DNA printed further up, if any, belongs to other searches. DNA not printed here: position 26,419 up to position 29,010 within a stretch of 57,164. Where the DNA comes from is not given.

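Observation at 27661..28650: Intein inside a B12-binding radical SAM enzyme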

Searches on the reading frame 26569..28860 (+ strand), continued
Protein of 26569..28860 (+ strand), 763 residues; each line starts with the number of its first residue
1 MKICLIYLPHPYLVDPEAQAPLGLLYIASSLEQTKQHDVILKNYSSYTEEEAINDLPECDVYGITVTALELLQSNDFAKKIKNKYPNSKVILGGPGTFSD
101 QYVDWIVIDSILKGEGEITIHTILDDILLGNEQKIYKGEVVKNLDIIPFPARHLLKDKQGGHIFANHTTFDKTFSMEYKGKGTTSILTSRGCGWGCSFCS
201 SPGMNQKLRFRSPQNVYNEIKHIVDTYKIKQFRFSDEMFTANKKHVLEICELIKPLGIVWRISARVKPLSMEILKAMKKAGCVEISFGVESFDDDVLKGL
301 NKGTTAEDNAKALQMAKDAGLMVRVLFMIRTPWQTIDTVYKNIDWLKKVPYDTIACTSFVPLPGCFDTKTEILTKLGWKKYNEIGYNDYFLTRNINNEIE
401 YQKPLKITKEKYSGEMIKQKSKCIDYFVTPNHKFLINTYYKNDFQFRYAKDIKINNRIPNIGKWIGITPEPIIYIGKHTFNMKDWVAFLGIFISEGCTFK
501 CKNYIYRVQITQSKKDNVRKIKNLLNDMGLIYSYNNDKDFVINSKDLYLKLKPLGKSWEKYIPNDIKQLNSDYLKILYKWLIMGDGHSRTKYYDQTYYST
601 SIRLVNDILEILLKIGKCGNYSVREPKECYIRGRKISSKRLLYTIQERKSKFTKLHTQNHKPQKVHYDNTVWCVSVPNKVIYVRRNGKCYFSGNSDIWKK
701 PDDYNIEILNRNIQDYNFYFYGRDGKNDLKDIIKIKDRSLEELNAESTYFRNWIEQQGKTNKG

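Call 71: find_homologous_proteins(query=window:26569-28857:+, max_evalue=1e-100)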
Query window:26569-28857:+ (763 aa): 214 proteins with E <= 1e-100 among 8000 candidates; the best 120 are listed.
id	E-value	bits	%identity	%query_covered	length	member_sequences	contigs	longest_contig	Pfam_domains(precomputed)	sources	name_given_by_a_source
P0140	0.0e+0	1781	100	100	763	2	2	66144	PF04055.28,PF02310.25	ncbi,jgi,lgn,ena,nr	ncbi:MAG: radical SAM protein [Novosphingobium sp.]|nr:radical SAM protein [Novosphingobium sp.]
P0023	0.0e+0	1107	65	100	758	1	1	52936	PF04055.28,PF14528.12,PF02310.25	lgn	-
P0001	2.0e-216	739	75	48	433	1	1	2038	PF04055.28,PF02310.25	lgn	-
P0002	9.5e-215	734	77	48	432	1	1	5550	PF04055.28,PF02310.25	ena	-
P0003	8.2e-211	721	75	48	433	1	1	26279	PF04055.28,PF02310.25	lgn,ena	-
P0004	4.4e-208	712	67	52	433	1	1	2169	PF04055.28,PF02310.25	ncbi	-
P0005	1.5e-207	710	73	48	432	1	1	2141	PF04055.28,PF02310.25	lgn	-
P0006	2.4e-205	702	74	48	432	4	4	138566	PF04055.28,PF02310.25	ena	-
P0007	1.0e-202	694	68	52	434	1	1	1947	PF04055.28,PF02310.25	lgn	-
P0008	5.5e-201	688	73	48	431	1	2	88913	PF04055.28,PF02310.25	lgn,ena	-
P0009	6.3e-200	685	73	48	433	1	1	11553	PF04055.28,PF02310.25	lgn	-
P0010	8.2e-198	678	70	48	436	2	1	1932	PF04055.28,PF02310.25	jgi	-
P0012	1.1e-197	677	73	48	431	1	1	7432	PF04055.28,PF02310.25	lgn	-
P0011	1.4e-197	677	67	52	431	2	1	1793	PF04055.28,PF02310.25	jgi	-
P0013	3.3e-195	669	67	52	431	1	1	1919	PF04055.28,PF02310.25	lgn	-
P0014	1.3e-193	664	70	48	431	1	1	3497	PF04055.28,PF02310.25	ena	-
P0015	8.2e-190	651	67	52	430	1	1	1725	PF04055.28,PF02310.25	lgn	-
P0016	6.1e-189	648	64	52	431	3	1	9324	PF04055.28,PF02310.25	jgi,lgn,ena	-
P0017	4.9e-180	619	67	47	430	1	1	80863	PF04055.28,PF02310.25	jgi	jgi:anaerobic magnesium-protoporphyrin IX monomethyl ester cyclase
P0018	5.0e-180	619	64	52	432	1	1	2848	PF04055.28,PF02310.25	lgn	-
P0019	6.2e-177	609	64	48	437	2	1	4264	PF04055.28,PF02310.25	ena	-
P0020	1.3e-170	588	59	52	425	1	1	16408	PF04055.28,PF02310.25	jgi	-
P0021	2.8e-168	580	61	48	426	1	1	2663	PF04055.28,PF02310.25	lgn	-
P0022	1.0e-163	565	58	52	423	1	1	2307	PF04055.28,PF02310.25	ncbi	-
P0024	1.4e-159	551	59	48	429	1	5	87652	PF04055.28,PF02310.25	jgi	-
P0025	5.2e-159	549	54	58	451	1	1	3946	PF04055.28,PF02310.25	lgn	-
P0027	1.1e-158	548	60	48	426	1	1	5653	PF04055.28,PF02310.25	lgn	-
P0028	5.5e-158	546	57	52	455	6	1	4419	PF04055.28,PF02310.25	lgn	-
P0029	2.7e-157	544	54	52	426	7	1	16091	PF04055.28,PF02310.25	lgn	-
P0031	8.8e-157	542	53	57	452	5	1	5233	PF04055.28,PF02310.25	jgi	jgi:radical SAM superfamily enzyme YgiQ (UPF0313 family)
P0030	2.1e-156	541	54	52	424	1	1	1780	PF04055.28,PF02310.25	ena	-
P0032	2.1e-156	541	53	57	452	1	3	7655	PF04055.28,PF02310.25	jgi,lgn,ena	-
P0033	3.3e-155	537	60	48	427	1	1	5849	PF04055.28,PF02310.25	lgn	-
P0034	1.1e-154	535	55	52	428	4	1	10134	PF04055.28,PF02310.25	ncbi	ncbi:MAG: B12-binding domain-containing radical SAM protein [Planctomycetota bacterium]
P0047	1.8e-154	534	55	52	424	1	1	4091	PF04055.28,PF02310.25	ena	-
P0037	3.8e-154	533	53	52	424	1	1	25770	PF04055.28,PF02310.25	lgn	-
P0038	7.6e-154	532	54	54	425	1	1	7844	PF04055.28,PF02310.25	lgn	-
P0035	1.5e-153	531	54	52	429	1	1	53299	PF04055.28,PF02310.25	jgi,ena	-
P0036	1.7e-153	531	60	48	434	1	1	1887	PF04055.28,PF02310.25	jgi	jgi:anaerobic magnesium-protoporphyrin IX monomethyl ester cyclase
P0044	4.2e-153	530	54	52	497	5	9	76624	PF04055.28,PF02310.25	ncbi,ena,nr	ncbi:MAG: B12-binding domain-containing radical SAM protein [Pirellulaceae bacterium]|nr:B12-binding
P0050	1.9e-152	528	53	56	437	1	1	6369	PF04055.28,PF02310.25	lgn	-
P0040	2.0e-152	527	55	52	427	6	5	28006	PF04055.28,PF02310.25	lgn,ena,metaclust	metaclust:\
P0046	3.1e-152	527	51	56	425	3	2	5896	PF04055.28,PF02310.25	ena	-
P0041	5.1e-152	526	59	48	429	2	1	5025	PF04055.28,PF02310.25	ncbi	-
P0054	5.2e-152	526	58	47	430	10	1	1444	PF04055.28,PF02310.25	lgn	-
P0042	6.5e-152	526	59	48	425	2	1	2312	PF04055.28,PF02310.25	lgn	-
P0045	9.4e-152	525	59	48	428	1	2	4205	PF04055.28,PF02310.25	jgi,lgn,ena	-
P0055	1.9e-151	524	52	56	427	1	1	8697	PF04055.28,PF02310.25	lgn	-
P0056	2.1e-151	524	56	48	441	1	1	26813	PF04055.28,PF02310.25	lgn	-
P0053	2.1e-151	524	57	52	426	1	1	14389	PF04055.28,PF02310.25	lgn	-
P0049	4.2e-151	523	58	48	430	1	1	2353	PF04055.28,PF02310.25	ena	-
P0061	5.6e-151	523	58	47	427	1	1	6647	PF04055.28,PF02310.25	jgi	jgi:radical SAM superfamily enzyme YgiQ (UPF0313 family)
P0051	5.9e-151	523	57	48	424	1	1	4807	PF04055.28,PF02310.25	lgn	-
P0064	1.0e-150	522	52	56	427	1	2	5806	PF04055.28,PF02310.25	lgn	-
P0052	2.8e-150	520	55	52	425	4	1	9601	PF04055.28,PF02310.25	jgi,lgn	-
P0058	8.2e-150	519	54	52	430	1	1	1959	PF04055.28,PF02310.25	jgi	jgi:radical SAM superfamily enzyme YgiQ (UPF0313 family)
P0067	9.5e-150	519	52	56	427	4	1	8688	PF04055.28,PF02310.25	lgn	-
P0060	1.4e-149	518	53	52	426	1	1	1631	PF04055.28,PF02310.25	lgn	-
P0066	1.6e-149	518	55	48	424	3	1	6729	PF04055.28,PF02310.25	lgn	-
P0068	1.7e-149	518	54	52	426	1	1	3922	PF04055.28,PF02310.25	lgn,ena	-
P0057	3.2e-149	517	59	48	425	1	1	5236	PF04055.28,PF02310.25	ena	-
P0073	3.4e-149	517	57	48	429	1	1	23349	PF04055.28,PF02310.25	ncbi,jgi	jgi:radical SAM superfamily enzyme YgiQ (UPF0313 family)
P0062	3.6e-149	517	53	53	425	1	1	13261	PF04055.28,PF02310.25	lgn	-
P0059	3.8e-149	517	58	48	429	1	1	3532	PF04055.28,PF02310.25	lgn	-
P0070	5.1e-149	516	52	52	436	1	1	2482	PF04055.28,PF02310.25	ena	-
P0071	5.6e-149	516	52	56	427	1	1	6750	PF04055.28,PF02310.25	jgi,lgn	-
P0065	9.4e-149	515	53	56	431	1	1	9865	PF04055.28,PF02310.25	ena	-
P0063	1.7e-148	514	54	52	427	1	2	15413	PF04055.28,PF02310.25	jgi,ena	-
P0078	2.5e-148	514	51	56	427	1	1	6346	PF04055.28,PF02310.25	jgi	-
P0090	2.6e-148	514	55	48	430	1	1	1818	PF04055.28,PF02310.25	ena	-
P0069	2.8e-148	514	56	48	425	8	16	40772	PF04055.28,PF02310.25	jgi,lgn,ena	-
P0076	3.3e-148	514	56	48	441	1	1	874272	PF04055.28,PF02310.25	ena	-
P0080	3.3e-148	514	53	52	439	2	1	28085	PF04055.28,PF02310.25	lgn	-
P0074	4.6e-148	513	56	47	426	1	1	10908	PF04055.28,PF02310.25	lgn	-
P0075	7.7e-148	512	58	48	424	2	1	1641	PF04055.28,PF02310.25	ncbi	-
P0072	9.1e-148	512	54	52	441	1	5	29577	PF04055.28,PF02310.25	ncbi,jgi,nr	ncbi:MAG: radical SAM protein [Deltaproteobacteria bacterium]|nr:radical SAM protein [Deltaproteobac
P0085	1.4e-147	511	55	52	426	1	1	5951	PF04055.28,PF02310.25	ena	-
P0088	2.0e-147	511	55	46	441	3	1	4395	PF04055.28,PF02310.25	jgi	-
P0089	2.1e-147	511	55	48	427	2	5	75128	PF04055.28,PF02310.25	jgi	jgi:anaerobic magnesium-protoporphyrin IX monomethyl ester cyclase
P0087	2.2e-147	511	54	52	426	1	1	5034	PF04055.28,PF02310.25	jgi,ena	-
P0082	2.9e-147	510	58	48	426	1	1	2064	PF04055.28,PF02310.25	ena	-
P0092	3.8e-147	510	57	48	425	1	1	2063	PF04055.28,PF02310.25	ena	-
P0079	4.5e-147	510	54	52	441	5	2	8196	PF04055.28,PF02310.25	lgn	-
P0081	5.0e-147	510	54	52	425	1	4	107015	PF04055.28,PF02310.25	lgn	-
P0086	5.8e-147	509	50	57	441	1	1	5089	PF04055.28,PF02310.25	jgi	-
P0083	1.9e-146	508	57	48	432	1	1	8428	PF04055.28,PF02310.25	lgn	-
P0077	1.9e-146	508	56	48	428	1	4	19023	PF04055.28,PF02310.25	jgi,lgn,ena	-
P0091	3.1e-146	507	58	48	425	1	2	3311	PF04055.28,PF02310.25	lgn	-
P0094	5.3e-146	506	54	52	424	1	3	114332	PF04055.28,PF02310.25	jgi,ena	-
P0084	5.6e-146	506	53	52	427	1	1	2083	PF04055.28,PF02310.25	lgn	-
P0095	7.9e-146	506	54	52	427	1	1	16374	PF04055.28,PF02310.25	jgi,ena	-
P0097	1.9e-145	504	55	48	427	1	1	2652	PF04055.28,PF02310.25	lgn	-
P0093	4.9e-145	503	57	48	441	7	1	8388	PF04055.28,PF02310.25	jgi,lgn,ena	-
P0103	4.7e-144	500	52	52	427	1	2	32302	PF04055.28,PF02310.25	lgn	-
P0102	7.7e-144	499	53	48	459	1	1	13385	PF04055.28,PF02310.25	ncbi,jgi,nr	ncbi:MAG: radical SAM protein [Desulfobacteraceae bacterium]|nr:MAG: radical SAM protein [Desulfobac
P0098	1.6e-143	498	51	55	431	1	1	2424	PF04055.28,PF02310.25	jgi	-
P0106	1.8e-143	498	55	48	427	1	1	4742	PF04055.28,PF02310.25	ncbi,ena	-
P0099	2.3e-143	498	56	48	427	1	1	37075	PF04055.28,PF02310.25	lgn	-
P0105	4.4e-143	497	54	48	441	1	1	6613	PF04055.28,PF02310.25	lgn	-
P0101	7.6e-143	496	53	47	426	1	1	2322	PF04055.28,PF02310.25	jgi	-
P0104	8.2e-143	496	54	48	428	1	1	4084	PF04055.28,PF02310.25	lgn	-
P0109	2.8e-142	494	49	52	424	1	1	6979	PF04055.28,PF02310.25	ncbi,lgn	-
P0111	4.5e-142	493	54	48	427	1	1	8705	PF04055.28,PF02310.25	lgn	-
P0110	4.6e-142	493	54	48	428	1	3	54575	PF04055.28,PF02310.25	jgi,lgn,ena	-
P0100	6.5e-142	493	55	48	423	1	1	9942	PF04055.28,PF02310.25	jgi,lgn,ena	-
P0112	7.1e-142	493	54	48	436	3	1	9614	PF04055.28,PF02310.25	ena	-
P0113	1.1e-141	492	52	52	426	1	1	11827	PF04055.28,PF02310.25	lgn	-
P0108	1.1e-141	492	54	52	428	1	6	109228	PF04055.28,PF02310.25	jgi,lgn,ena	jgi:anaerobic magnesium-protoporphyrin IX monomethyl ester cyclase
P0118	1.9e-141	491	55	48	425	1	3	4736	PF04055.28,PF02310.25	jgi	jgi:radical SAM superfamily enzyme YgiQ (UPF0313 family)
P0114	2.8e-141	491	53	48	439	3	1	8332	PF04055.28,PF02310.25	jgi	-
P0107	4.1e-141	490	56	48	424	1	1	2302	PF04055.28,PF02310.25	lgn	-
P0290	1.9e-140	488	54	48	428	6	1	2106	PF04055.28,PF02310.25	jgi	-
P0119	2.5e-140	488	50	54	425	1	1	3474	PF04055.28,PF02310.25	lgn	-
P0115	4.2e-140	487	57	48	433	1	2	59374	PF04055.28,PF02310.25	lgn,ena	-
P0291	5.4e-140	486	55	48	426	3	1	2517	PF04055.28,PF02310.25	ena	-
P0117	1.6e-139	485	55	47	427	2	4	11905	PF04055.28,PF02310.25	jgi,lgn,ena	-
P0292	1.6e-139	485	55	48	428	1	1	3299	PF04055.28,PF02310.25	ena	-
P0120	2.1e-139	484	54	48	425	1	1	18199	PF04055.28,PF02310.25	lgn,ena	-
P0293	3.1e-139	484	55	48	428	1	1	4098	PF04055.28,PF02310.25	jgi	jgi:anaerobic magnesium-protoporphyrin IX monomethyl ester cyclase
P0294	3.2e-139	484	55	48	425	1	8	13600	PF04055.28,PF02310.25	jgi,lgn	jgi:radical SAM superfamily enzyme YgiQ (UPF0313 family)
